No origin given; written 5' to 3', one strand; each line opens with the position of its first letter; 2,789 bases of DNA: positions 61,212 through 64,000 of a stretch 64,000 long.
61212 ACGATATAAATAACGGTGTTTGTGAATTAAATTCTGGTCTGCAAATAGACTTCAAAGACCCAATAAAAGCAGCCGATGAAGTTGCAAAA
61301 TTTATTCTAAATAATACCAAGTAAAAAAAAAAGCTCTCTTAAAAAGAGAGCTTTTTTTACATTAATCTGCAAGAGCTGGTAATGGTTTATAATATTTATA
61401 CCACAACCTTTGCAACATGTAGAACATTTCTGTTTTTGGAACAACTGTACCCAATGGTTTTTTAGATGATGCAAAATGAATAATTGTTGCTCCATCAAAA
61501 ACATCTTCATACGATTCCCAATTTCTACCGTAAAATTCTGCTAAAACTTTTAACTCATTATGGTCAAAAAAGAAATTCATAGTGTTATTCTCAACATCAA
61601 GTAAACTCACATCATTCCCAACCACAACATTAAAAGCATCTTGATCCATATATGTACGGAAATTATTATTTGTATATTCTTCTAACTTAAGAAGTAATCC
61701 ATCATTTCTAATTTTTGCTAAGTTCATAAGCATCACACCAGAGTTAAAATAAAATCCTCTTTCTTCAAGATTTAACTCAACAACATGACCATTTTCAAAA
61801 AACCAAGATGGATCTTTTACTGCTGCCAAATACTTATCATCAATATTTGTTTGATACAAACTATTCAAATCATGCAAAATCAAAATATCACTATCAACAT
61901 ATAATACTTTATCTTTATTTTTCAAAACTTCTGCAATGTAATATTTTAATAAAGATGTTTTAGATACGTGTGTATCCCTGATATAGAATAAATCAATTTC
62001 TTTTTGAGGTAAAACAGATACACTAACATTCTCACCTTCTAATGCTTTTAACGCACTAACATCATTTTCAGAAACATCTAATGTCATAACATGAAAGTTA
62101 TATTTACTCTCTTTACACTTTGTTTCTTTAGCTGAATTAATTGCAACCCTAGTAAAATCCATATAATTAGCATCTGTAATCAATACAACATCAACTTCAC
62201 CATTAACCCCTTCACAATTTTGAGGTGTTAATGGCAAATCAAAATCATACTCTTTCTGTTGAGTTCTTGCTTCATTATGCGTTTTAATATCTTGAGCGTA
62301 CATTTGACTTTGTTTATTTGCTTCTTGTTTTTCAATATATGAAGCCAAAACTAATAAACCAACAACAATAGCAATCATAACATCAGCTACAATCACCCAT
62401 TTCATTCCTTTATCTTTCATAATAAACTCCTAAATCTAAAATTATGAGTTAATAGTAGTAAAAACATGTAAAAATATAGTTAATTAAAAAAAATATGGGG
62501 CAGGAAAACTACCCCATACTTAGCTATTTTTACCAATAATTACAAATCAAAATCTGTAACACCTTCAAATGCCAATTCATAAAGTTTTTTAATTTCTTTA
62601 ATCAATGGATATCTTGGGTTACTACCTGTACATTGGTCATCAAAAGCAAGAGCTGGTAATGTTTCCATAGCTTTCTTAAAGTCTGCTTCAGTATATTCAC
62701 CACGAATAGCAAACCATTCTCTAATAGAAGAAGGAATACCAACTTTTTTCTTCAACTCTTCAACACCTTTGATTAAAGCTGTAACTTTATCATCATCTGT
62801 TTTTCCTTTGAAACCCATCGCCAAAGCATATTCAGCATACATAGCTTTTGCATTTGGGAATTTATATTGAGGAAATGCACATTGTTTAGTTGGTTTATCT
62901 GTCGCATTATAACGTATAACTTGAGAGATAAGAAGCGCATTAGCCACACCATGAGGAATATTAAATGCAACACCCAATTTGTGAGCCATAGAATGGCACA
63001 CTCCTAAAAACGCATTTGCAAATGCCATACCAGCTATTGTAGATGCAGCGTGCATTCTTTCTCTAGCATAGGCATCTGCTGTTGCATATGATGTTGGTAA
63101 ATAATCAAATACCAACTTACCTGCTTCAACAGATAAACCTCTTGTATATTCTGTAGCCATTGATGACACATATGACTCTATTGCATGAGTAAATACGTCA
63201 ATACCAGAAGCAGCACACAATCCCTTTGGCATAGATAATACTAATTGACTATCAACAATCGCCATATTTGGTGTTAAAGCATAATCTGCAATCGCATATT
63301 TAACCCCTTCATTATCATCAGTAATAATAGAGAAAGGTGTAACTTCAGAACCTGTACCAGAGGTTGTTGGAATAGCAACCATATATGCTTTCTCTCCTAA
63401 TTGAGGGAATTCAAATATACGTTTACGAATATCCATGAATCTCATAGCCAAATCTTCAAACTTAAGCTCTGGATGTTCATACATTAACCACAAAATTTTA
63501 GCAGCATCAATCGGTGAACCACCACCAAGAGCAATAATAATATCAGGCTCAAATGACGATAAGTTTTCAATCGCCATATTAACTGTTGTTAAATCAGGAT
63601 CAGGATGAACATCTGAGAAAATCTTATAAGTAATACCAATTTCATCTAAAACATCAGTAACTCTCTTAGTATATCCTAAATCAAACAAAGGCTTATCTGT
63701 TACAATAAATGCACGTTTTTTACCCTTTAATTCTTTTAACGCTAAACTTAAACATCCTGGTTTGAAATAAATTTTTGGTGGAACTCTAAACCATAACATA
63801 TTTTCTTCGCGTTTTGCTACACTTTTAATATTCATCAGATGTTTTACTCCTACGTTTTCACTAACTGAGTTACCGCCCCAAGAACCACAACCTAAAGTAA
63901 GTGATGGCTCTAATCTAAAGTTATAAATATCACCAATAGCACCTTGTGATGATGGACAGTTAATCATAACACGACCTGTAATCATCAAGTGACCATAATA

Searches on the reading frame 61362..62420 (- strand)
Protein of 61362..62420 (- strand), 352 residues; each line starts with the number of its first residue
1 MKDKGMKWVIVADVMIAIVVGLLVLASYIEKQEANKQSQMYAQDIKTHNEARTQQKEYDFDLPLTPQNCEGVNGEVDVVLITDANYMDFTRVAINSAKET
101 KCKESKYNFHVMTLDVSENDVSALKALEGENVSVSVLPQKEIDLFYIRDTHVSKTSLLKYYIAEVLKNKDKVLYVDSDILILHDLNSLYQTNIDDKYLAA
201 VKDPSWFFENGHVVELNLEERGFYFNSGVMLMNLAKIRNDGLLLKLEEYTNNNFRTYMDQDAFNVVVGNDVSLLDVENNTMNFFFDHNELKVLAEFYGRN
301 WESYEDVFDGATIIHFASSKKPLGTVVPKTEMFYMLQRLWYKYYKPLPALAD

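Call 26: search_protein_families(library=pfam, proteins=[window:61362-62420:-], max_evalue=0.001)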
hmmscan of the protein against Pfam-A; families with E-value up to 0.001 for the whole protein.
window:61362-62420:- (352 aa): 1 family
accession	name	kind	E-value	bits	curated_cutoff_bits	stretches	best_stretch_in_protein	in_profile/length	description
PF01501.26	Glyco_transf_8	-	5.2e-35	121.7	24.3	1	78-322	2-248/253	Glycosyl transferase family 8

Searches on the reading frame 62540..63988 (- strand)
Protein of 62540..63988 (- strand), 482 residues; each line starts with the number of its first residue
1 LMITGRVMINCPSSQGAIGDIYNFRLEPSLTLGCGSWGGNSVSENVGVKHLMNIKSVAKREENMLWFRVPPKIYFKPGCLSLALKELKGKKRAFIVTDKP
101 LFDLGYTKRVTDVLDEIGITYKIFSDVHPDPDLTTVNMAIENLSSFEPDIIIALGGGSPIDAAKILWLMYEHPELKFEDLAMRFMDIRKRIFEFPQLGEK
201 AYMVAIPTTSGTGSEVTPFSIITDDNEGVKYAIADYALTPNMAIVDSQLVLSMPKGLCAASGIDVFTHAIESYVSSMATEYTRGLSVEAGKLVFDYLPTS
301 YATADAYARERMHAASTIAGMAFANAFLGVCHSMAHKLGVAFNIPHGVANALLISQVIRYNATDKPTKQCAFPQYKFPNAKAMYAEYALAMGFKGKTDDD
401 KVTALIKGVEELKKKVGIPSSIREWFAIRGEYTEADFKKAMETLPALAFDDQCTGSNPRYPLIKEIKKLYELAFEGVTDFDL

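Call 26: search_protein_families(library=pfam, proteins=[window:62540-63988:-], max_evalue=0.001)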
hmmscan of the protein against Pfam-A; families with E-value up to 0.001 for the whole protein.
window:62540-63988:- (482 aa): 3 families
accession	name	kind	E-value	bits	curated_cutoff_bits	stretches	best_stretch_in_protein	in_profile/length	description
PF25137.1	ADH_Fe_C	-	6.7e-52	176.4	27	1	259-473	2-193/194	Fe-containing alcohol dehydrogenase family, C-terminal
PF00465.25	Fe-ADH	-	6.7e-47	159.6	31.3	1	70-246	1-167/168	Iron-containing alcohol dehydrogenase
PF13685.12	Fe-ADH_2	-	6.5e-09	36.4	28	1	84-166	14-93/149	Iron-containing alcohol dehydrogenase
